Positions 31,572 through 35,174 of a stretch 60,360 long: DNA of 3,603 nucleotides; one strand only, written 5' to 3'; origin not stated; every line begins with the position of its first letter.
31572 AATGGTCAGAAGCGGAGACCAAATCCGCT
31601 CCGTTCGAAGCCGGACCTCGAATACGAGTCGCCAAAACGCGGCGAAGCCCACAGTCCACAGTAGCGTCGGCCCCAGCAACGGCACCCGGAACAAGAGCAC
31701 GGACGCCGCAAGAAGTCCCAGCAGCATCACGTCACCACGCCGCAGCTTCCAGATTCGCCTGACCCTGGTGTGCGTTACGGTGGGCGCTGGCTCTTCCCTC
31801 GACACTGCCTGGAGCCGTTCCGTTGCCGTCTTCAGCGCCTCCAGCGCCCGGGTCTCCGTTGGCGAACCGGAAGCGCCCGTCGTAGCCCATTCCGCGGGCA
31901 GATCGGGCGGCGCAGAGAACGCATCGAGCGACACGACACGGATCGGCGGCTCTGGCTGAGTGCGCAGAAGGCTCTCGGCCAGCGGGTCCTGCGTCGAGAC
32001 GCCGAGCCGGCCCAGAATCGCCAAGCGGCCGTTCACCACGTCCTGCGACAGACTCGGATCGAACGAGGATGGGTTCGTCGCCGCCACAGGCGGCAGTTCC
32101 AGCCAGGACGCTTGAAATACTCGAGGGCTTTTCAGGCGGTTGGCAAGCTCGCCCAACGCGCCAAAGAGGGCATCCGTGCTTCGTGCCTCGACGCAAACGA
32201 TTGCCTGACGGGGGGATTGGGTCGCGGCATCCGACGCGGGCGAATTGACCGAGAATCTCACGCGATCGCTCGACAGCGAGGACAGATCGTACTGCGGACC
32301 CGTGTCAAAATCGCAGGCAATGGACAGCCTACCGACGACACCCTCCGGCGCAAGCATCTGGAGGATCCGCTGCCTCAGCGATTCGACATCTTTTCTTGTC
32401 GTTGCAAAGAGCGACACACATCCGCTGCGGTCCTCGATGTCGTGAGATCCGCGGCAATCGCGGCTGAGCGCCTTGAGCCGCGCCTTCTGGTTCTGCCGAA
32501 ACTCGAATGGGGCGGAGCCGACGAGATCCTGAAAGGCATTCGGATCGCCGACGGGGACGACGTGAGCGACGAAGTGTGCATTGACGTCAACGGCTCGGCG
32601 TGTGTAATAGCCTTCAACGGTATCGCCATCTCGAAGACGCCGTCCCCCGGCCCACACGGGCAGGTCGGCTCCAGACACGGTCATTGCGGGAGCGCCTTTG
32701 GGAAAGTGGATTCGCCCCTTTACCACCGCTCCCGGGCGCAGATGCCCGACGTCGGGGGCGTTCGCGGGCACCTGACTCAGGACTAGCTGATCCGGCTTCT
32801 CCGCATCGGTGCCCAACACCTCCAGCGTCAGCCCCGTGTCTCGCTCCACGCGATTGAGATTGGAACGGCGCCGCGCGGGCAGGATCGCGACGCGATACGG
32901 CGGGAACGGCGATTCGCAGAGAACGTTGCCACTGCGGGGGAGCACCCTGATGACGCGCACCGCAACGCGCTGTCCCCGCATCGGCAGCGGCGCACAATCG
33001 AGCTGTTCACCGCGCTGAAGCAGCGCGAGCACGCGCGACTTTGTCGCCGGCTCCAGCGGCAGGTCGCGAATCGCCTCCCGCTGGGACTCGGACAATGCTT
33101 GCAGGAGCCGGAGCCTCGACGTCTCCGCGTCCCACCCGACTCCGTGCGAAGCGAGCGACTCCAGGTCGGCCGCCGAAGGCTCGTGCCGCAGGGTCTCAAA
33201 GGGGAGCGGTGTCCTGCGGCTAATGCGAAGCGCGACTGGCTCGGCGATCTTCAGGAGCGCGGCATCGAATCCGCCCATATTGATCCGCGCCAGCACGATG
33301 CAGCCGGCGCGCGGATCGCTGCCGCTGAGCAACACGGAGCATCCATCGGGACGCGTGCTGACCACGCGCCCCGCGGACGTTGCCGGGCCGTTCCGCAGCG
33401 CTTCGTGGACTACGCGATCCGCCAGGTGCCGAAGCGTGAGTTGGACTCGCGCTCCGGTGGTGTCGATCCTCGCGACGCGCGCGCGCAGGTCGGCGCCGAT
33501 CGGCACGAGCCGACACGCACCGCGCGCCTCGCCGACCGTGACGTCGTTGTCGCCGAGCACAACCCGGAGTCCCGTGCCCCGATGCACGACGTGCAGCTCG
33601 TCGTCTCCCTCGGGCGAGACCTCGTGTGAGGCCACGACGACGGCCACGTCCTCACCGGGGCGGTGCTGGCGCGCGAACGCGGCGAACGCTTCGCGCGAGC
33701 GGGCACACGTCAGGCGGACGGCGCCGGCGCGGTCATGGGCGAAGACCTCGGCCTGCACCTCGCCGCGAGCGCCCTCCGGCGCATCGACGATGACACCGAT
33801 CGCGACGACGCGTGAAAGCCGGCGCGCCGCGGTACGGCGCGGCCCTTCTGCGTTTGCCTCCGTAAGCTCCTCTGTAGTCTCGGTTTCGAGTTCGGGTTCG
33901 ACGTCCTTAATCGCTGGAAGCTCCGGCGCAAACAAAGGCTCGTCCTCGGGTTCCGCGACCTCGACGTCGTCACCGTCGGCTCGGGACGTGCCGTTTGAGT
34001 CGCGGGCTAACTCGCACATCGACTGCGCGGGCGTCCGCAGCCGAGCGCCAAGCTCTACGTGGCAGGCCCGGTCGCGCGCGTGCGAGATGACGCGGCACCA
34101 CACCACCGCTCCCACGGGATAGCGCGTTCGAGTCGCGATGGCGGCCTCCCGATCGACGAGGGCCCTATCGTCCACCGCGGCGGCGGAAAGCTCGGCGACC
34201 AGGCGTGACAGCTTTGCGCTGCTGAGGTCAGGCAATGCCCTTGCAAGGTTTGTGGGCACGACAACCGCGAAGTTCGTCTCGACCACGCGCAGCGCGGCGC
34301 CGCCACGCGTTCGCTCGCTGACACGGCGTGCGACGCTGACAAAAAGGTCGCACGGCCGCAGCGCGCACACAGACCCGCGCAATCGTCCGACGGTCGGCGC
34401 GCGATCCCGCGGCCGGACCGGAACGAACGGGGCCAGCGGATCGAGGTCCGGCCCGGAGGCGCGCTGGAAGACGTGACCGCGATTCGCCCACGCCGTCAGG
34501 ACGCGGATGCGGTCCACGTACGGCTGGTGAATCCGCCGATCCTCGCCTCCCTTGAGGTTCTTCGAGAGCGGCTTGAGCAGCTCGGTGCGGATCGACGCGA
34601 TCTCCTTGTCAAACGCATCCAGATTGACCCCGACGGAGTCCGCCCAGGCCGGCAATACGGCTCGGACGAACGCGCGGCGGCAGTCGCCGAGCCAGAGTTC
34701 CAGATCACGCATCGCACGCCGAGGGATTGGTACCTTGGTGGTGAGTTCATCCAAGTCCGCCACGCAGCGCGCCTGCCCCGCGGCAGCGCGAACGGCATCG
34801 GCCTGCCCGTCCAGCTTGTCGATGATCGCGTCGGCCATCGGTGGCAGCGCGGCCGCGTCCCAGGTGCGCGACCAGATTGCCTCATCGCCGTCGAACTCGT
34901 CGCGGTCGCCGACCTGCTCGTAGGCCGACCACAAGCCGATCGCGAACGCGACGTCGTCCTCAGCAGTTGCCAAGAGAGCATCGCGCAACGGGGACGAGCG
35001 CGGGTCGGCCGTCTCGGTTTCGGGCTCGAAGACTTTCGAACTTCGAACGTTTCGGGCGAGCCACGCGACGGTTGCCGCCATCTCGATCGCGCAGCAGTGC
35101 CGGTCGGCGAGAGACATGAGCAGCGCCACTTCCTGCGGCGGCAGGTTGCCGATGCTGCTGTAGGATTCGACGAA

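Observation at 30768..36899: Giant membrane-anchored DEAH/RHA helicase: Zn-ribbon, HrpA-like motor, ~1000-aa beta-rich middle and a C-terminal multi-TM domain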

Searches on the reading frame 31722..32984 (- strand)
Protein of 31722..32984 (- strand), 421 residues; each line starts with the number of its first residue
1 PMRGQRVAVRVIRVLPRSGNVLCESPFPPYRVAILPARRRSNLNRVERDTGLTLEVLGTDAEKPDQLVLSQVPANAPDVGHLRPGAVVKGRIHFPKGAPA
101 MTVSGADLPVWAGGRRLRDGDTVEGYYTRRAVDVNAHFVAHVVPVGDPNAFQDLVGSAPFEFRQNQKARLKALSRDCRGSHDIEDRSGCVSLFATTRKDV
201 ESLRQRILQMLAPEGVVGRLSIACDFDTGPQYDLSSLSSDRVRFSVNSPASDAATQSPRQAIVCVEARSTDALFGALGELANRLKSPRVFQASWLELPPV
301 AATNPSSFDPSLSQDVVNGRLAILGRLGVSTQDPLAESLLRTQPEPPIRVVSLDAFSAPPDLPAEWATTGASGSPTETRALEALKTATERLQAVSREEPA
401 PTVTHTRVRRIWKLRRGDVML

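Call 97: search_solved_structures(query=window:31722-32984:-, max_evalue=1)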
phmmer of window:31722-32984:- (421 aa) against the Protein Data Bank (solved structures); distinct sequences matched with E-value up to 1: 14.
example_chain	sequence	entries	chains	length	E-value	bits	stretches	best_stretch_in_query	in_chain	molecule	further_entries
8jw0_N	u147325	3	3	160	0.047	16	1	301-337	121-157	Chlorophyll a-chlorophyll c-peridinin-protein-complex I-13, acpPCI-13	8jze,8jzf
8jw0_H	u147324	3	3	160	0.048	15.9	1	301-337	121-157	Chlorophyll a-chlorophyll c-peridinin-protein-complex I-12, acpPCI-12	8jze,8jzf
3oqp_A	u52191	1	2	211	0.13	14.5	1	78-162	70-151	Putative isochorismatase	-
9vfj_4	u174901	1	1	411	0.29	13.4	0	300-330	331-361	LHCI-4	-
9v7t_c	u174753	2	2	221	0.53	12.5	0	302-347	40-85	LHCE 3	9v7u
9v7t_a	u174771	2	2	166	0.54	12.5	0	301-335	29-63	Chloroplast light-harvesting complex I protein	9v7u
9uas_X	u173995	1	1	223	0.56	12.4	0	302-347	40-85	LhcbM8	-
9vfj_5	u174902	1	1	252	0.57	12.4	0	300-334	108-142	Chloroplast light-harvesting complex I protein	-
9uas_T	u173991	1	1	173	0.6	12.3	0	301-335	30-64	Lhce11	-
8xqw_D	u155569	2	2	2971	0.6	12.3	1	18-59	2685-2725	Ycf2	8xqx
8xks_E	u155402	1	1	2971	0.6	12.3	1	18-59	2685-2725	Uncharacterized 341.7 kDa protein in psbD-psbC intergenic region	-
9vjs_e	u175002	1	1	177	0.61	12.3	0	301-333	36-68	Chloroplast light-harvesting complex I protein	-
9vjs_c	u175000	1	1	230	0.62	12.3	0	302-347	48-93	LHC-3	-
9vfj_3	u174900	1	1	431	0.82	11.9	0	302-346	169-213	LHCI-3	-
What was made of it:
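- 31740..32975 (-): Lineage-specific soluble region (about residues 1323-1734). It shows mixed beta and alpha/beta elements and has no detectable homologue. No PDB match: call 97.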

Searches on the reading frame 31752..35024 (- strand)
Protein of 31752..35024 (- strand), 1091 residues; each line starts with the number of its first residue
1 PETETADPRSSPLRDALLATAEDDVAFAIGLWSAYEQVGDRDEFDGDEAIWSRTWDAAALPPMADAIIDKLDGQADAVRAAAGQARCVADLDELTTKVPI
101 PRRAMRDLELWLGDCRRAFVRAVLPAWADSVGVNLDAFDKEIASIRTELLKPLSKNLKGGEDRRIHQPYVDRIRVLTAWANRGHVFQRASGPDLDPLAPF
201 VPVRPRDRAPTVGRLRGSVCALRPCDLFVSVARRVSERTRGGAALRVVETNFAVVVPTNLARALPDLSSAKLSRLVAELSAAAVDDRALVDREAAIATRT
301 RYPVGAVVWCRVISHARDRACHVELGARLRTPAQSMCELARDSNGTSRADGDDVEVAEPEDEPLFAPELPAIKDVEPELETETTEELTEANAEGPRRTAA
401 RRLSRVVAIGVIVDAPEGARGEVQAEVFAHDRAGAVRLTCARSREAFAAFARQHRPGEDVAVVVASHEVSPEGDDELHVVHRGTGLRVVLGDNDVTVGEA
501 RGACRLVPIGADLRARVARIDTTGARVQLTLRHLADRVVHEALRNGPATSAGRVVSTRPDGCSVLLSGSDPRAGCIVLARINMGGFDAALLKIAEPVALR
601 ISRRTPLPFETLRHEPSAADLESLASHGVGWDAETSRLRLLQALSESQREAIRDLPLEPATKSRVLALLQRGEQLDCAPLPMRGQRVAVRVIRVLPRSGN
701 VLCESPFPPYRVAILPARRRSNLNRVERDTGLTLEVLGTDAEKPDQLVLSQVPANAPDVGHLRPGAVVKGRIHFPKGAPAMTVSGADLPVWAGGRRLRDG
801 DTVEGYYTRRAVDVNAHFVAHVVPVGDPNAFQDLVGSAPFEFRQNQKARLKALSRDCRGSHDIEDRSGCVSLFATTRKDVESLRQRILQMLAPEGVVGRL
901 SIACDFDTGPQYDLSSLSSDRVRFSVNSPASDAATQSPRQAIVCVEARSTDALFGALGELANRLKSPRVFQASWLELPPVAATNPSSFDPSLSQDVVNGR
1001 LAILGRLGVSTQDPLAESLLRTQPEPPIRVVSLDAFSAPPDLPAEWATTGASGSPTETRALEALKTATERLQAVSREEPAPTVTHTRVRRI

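Call 72: predict_structure(alignment_id=A7)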
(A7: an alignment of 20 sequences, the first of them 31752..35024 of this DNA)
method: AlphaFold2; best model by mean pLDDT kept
length: 1091 residues; sequences in the alignment: 20
mean_pLDDT: 58.9   pTM: 0.36
mean pLDDT of the five models: 58.9, 58.7, 58.0, 56.2, 55.1
residues with pLDDT >= 90: 79; 70-90: 365; 50-70: 205; < 50: 442
segments of 3 or more residues with pLDDT < 50: 1-8, 333-416, 684-797, 799-875, 894-898, 903-913, 921-951, 960-996, 1005-1008, 1021-1057, 1075-1091
pLDDT, mean of each block of 10 residues (from residue 1): 38 79 88 80 76 80 92 91 89 88 91 91 84 79 74 54 62 87 82 62 72 79 84 69 74 85 80 78 56 62 74 63 72 38 29 29 29 27 29 30 40 52 63 60 72 92 86 79 86 77 85 92 84 82 68 84 88 89 68 84 56 73 86 79 72 84 76 74 49 36 41 30 24 29 32 30 27 36 40 46 34 21 24 26 32 30 34 50 62 50 44 51 41 36 47 52 38 27 28 46 52 53 29 24 28 45 61 46 33 29
secondary structure, 60 per line:
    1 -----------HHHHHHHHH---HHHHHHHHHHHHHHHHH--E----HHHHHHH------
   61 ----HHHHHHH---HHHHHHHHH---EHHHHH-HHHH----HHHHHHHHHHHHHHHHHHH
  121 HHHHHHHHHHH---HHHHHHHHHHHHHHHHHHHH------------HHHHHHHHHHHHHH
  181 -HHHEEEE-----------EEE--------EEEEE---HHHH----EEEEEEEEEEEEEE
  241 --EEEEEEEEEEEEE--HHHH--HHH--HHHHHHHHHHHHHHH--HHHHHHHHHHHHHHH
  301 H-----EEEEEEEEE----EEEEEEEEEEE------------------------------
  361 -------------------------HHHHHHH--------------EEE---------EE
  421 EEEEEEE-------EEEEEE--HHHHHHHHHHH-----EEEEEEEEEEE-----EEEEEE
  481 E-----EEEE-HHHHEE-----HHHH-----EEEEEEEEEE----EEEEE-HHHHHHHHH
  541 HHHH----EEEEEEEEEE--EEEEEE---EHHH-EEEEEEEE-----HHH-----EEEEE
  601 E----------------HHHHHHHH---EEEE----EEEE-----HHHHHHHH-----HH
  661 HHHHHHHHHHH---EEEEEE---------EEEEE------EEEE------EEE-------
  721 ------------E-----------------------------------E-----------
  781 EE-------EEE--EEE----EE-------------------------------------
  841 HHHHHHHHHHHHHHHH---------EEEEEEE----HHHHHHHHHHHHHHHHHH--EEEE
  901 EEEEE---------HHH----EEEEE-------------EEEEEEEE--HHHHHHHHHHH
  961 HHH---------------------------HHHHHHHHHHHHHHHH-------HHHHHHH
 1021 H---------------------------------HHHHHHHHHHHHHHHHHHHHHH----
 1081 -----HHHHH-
elements in order (helices of 4 or more, strands of 3 or more residues): H12-20 H24-40 H48-54 H65-71 H75-83 H88-92 H94-97 H102-131 H135-154 H167-180 E185-188 E200-202 E211-215 H219-222 E227-240 E243-255 H258-261 H269-283 H286-301 E307-315 E320-330 H386-392 E407-409 E419-427 E435-440 H443-453 E459-469 E475-481 E487-490 H492-495 H503-506 E512-521 E526-530 H532-544 E549-558 E561-566 E575-582 E596-601 H618-625 E629-632 E637-640 H646-653 H659-671 E675-680 E690-694 E701-704 E711-713 E790-792 E795-797 H841-856 E866-872 H877-894 E897-905 E922-926 E940-947 H950-963 H991-1006 H1014-1021 H1055-1076 H1086-1090
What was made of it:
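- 34026..35264 (-): Winged-helix / HA2-like helical region followed by an OB-like beta module (about residues 560-972). It is conserved across the family. AF2 pLDDT is 75-92 over 649-790: call 72.
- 33774..34025 (-): Acidic linker predicted to be disordered (residues 973-1056, 26% D+E). AF2 pLDDT is below 40 (call 72).
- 32976..33773 (-): Tandem S1/OB-fold RNA-binding array (about residues 1057-1322). AF2 pLDDT is mostly 70-92: call 72.
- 31740..32975 (-): Low AF2 confidence: call 72.
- On DEAH/RHA helicases (SF2): AF2 gives a confident helical block followed by a beta module (call 72).
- On S1 (OB-fold) RNA-binding domain proteins: The AF2 model of 1059-1320 is confident (call 72).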

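Call 77: fold_search(model_id=the predicted structure, library=pdb)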
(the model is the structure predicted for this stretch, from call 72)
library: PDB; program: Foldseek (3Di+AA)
matches with E <= 10: 569; with E <= 0.001: 5
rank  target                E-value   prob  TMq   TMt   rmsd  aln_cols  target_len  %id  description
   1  9gut_B                1.9e-09  1.00  0.11  0.19  20.4       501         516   11  30S mRNA delivery complex (bS1 resolved) (released 2024-11-20)
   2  7a05_MODEL_1_A        6.0e-07  1.00  0.10  0.44   5.9       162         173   18  NMR structure of D3-D4 domains of Vibrio vulnificus ribosomal protein S1 (released 2021-06-23)
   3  9tvu_a                2.7e-05  1.00  0.09  0.33   8.7       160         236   11  Structure of the Chlamydomonas reinhardtii chlororibosome (released 2026-02-18)
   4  9gux_B                1.1e-04  1.00  0.10  0.33  16.0       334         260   12  30S-TEC (TEC in expressome position) Inactive state 1 (released 2024-11-20)
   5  8wi7_b                3.9e-04  1.00  0.09  0.47   8.2       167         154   17  Cryo- EM structure of Mycobacterium smegmatis 70S ribosome, bS1 and RafH. (released 2024-02-28)
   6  4nni_A                1.5e-03  1.00  0.07  0.45  15.8       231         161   14  Structural basis for targeting the ribosomal protein S1 of Mycobacterium tuberculosis by pyrazinamide (released 2014-12-24)
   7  4nng                  1.6e-03  1.00  0.08  0.50   2.2        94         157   20  Structural basis for targeting the ribosomal protein S1 of Mycobacterium tuberculosis by pyrazinamide (released 2014-12-24)
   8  4nnk                  1.8e-03  1.00  0.08  0.46   2.8        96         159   20  Structural basis for targeting the ribosomal protein S1 of Mycobacterium tuberculosis by pyrazinamide (released 2014-12-24)
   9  2khj_MODEL_1_A        5.0e-03  1.00  0.07  0.60   3.9        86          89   15  NMR structure of the domain 6 of the E. coli ribosomal protein S1 (released 2009-10-20)
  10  5ie8_MODEL_1_A        8.1e-03  1.00  0.08  0.74   3.1        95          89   20  The pyrazinoic acid binding domain of Ribosomal Protein S1 from Mycobacterium tuberculosis (released 2016-03-16)
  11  1o7l_B                8.6e-03  0.89  0.05  0.18  14.7       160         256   15  Molybdate-activated form of ModE from Escherichia coli (released 2003-02-20)
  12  7syr_j                9.5e-03  1.00  0.06  0.35  10.2       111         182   18  Structure of the wt IRES eIF2-containing 48S initiation complex, closed conformation. Structure 12(wt). (released 2022-07-27)
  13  4nnh_A                1.0e-02  1.00  0.07  0.45   2.8        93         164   20  Structural basis for targeting the ribosomal protein S1 of Mycobacterium tuberculosis by pyrazinamide (released 2014-12-24)
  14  3aev_A                1.1e-02  1.00  0.07  0.42   5.1        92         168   17  Crystal structure of a/eIF2alpha-aDim2p-rRNA complex from Pyrococcus horikoshii OT3 (released 2010-04-21)
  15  5z7d_B                1.5e-02  0.16  0.06  0.12  23.0       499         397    7  p204HINab-dsDNA complex structure (released 2019-01-30)
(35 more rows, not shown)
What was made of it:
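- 34026..35264 (-): Weak Foldseek hits to DHX37 and Prp43: call 77.
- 32976..33773 (-): Foldseek hits to ribosomal protein bS1: 9gut_B E = 1.9e-9, 7a05 E = 6e-7: call 77.
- On S1 (OB-fold) RNA-binding domain proteins: It matches bS1 multi-domain structures: E = 1.9e-9, 6e-7 and 2.7e-5 (call 77).
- Closest known: Ribosomal protein bS1 and other multi-S1 proteins. Same: Tandem S1 OB-folds are predicted for residues about 1057-1322 (Foldseek E = 1.9e-9 to bS1, call 77).
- Checked: The second falls in a confidently modelled S1 array (calls 72, 77).
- S1 array: calls 72, 77. The array resembles bS1 (call 77).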
